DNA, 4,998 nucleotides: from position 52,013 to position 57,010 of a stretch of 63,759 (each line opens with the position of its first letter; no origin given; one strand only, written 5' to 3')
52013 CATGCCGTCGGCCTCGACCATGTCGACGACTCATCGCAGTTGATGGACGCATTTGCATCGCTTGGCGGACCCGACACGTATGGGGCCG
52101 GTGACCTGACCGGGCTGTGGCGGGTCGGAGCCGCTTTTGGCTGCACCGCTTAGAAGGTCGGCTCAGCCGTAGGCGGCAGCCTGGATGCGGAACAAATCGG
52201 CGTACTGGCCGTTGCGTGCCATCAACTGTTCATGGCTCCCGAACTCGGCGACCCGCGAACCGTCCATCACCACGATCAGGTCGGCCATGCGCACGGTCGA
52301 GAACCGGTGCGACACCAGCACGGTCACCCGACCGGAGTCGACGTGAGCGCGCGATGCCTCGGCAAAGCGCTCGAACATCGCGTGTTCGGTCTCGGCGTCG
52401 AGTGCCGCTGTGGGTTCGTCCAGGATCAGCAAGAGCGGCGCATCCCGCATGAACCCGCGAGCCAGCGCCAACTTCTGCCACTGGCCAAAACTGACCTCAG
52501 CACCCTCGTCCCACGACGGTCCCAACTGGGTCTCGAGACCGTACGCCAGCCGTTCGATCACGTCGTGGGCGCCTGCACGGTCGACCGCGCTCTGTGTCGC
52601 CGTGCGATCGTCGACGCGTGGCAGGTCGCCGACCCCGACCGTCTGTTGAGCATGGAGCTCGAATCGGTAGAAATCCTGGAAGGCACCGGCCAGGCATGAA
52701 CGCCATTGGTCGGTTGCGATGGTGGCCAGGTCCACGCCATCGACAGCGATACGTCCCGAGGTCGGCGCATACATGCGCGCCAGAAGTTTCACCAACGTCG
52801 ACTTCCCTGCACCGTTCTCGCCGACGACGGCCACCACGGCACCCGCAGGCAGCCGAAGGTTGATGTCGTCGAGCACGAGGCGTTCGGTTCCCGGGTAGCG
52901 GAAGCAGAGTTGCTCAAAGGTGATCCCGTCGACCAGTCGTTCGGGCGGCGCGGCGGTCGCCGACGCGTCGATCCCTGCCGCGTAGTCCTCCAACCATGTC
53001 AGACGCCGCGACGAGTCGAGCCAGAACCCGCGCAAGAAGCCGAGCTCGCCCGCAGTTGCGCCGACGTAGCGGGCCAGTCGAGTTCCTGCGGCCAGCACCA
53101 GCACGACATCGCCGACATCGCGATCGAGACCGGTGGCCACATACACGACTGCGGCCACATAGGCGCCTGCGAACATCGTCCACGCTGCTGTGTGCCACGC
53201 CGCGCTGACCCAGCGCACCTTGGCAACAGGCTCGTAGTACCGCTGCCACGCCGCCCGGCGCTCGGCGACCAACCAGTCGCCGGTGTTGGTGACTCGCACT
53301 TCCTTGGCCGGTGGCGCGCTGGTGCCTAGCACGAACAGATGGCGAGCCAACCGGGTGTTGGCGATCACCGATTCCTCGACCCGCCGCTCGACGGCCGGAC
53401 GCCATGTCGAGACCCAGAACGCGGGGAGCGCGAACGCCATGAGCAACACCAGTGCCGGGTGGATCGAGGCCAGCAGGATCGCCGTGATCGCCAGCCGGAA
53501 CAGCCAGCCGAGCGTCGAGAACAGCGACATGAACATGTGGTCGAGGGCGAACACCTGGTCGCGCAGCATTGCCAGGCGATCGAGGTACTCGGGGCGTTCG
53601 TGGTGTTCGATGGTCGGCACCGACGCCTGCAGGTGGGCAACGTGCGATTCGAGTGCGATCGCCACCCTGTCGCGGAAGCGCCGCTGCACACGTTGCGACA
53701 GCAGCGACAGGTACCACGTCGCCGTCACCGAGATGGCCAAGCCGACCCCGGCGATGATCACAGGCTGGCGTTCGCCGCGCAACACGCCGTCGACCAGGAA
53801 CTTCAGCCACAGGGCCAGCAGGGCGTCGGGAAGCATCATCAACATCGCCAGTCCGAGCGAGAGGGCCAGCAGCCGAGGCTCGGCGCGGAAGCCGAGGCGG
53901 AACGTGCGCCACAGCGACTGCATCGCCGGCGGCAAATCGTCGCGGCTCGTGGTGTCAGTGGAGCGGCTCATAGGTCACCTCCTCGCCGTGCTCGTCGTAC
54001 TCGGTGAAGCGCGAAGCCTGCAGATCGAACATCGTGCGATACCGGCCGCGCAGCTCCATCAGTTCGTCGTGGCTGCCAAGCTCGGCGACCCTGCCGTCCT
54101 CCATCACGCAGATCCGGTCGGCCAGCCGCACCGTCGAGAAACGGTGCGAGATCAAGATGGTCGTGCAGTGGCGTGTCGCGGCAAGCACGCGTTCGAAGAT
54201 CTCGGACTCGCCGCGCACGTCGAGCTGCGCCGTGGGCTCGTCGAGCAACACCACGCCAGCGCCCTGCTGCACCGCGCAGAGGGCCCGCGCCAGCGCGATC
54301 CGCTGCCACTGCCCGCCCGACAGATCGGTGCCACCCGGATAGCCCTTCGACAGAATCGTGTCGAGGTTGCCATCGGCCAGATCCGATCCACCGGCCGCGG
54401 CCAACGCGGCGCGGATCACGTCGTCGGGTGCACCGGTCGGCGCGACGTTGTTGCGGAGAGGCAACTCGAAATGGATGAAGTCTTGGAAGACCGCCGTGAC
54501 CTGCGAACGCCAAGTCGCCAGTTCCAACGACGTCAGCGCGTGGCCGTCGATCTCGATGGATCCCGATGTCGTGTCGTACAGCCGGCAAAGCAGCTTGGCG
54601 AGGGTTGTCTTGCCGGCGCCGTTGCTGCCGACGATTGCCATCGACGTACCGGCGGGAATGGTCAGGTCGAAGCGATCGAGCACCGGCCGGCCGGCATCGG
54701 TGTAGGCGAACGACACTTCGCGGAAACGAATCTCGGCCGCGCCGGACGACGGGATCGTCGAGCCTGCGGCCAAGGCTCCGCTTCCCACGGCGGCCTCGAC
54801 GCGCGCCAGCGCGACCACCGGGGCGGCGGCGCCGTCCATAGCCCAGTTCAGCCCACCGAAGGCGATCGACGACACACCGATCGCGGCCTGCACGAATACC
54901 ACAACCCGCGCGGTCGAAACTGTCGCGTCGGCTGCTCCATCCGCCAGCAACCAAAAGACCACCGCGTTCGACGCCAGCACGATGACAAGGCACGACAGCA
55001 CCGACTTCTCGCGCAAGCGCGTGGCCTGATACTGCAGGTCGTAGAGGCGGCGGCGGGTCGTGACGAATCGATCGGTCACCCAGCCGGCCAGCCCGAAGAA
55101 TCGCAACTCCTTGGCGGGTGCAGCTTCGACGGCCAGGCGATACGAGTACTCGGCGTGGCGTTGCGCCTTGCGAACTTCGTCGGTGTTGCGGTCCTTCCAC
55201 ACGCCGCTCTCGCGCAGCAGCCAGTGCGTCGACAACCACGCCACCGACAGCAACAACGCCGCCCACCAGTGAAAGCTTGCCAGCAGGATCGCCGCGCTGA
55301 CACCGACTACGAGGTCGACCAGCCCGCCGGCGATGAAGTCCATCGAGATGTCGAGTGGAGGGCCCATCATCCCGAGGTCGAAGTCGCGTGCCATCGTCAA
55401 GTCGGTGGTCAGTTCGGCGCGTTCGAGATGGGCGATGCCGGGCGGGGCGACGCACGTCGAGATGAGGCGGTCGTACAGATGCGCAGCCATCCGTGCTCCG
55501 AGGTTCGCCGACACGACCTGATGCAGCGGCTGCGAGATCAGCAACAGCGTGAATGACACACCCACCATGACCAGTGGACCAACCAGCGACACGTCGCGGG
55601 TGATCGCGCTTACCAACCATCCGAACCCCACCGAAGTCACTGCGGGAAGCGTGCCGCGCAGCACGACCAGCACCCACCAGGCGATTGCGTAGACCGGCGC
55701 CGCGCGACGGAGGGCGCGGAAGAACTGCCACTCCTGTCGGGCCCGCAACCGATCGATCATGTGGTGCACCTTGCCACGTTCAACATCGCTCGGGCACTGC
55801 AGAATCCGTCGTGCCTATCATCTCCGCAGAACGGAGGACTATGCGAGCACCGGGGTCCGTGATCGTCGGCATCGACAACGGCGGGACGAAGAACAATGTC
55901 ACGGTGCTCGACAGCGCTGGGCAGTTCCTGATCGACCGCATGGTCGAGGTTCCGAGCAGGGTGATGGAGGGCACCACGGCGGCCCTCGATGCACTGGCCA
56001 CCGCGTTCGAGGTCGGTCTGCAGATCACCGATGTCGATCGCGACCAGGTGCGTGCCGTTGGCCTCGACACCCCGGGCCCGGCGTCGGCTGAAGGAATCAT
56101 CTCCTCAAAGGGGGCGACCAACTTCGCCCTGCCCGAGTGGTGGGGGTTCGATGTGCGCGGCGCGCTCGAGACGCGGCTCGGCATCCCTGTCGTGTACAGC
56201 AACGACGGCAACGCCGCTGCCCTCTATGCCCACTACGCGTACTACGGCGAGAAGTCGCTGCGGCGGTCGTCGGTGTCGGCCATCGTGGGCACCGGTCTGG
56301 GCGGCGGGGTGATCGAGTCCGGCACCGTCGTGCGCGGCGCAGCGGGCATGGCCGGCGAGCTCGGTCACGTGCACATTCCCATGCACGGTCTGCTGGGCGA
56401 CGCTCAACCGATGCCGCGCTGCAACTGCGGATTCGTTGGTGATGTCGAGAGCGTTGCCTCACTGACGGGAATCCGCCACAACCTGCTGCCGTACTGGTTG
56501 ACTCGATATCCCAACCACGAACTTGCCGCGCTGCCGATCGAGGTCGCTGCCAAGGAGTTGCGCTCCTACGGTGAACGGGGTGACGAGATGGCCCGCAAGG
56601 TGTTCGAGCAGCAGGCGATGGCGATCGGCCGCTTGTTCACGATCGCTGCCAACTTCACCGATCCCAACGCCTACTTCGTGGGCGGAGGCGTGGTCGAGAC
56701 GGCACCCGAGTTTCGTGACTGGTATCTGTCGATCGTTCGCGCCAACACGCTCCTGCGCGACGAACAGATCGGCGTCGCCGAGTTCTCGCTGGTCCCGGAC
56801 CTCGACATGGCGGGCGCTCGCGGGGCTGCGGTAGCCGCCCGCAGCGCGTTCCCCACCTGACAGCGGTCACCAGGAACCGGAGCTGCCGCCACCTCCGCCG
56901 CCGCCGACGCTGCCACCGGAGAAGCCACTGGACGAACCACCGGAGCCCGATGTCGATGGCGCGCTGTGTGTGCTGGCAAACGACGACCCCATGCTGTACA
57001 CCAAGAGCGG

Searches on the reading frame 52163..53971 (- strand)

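Call 9: search_protein_families(library=pfam, proteins=[window:52163-53971:-], max_evalue=0.001)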
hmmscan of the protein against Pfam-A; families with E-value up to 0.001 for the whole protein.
window:52163-53971:- (602 aa): 3 families
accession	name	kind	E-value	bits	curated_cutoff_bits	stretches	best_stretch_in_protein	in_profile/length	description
PF00005.33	ABC_tran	-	2.5e-25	90.1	25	1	367-522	1-137/137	ABC transporter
PF13304.12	AAA_21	-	1.3e-05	25.8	27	0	380-400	2-22/304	AAA domain, putative AbiEii toxin, Type IV TA system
PF13191.12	AAA_16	-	0.00027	21.9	32.6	1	376-529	23-149/167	AAA ATPase domain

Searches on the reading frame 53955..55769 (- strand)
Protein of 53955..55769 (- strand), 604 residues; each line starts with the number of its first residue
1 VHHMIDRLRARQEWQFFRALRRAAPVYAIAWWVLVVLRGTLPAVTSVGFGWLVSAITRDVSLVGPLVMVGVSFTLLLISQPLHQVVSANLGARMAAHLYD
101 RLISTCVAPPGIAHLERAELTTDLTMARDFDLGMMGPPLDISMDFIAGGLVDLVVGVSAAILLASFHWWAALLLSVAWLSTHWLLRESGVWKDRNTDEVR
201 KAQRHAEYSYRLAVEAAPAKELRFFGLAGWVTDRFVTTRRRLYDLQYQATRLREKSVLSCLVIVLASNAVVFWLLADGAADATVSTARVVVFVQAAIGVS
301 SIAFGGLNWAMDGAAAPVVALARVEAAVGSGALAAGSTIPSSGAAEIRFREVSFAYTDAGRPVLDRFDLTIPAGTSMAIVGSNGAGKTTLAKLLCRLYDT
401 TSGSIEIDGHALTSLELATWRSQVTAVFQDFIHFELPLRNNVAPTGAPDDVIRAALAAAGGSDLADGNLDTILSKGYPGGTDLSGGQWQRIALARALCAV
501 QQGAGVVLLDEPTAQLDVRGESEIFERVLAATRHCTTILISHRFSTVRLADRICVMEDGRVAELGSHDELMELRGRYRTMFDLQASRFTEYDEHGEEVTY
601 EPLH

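Call 9: search_protein_families(library=pfam, proteins=[window:53955-55769:-], max_evalue=0.001)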
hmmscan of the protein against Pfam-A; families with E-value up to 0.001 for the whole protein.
window:53955-55769:- (604 aa): 3 families
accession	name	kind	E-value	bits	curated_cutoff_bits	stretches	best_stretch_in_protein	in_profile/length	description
PF00005.33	ABC_tran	-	3e-27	96.3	25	1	364-514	1-137/137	ABC transporter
PF02463.25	SMC_N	-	5.7e-06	26.3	40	0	479-555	133-210/220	RecF/RecN/SMC N terminal domain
PF13304.12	AAA_21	-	7.7e-05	23.3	27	0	377-395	2-20/304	AAA domain, putative AbiEii toxin, Type IV TA system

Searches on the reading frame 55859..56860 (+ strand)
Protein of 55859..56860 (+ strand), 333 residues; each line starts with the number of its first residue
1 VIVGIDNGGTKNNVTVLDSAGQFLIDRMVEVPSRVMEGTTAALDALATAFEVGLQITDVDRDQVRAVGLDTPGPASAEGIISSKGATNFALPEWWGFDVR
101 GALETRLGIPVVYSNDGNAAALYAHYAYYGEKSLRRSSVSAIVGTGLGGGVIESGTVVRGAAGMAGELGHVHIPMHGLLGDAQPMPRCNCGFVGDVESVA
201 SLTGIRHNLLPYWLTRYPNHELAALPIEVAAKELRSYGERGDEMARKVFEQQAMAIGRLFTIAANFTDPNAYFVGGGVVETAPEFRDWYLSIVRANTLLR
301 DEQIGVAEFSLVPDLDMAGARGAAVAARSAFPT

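Call 24: search_protein_families(library=pfam, proteins=[window:55859-56860:+], max_evalue=0.001)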
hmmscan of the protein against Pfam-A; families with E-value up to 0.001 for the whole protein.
window:55859-56860:+ (333 aa): 2 families
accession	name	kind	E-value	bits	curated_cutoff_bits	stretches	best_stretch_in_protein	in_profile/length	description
PF00480.26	ROK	-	1.8e-39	136.5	22.9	1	3-327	2-291/294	ROK family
PF01869.26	BcrAD_BadFG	-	0.00018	21.6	31.5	1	3-73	1-71/271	BadF/BadG/BcrA/BcrD ATPase family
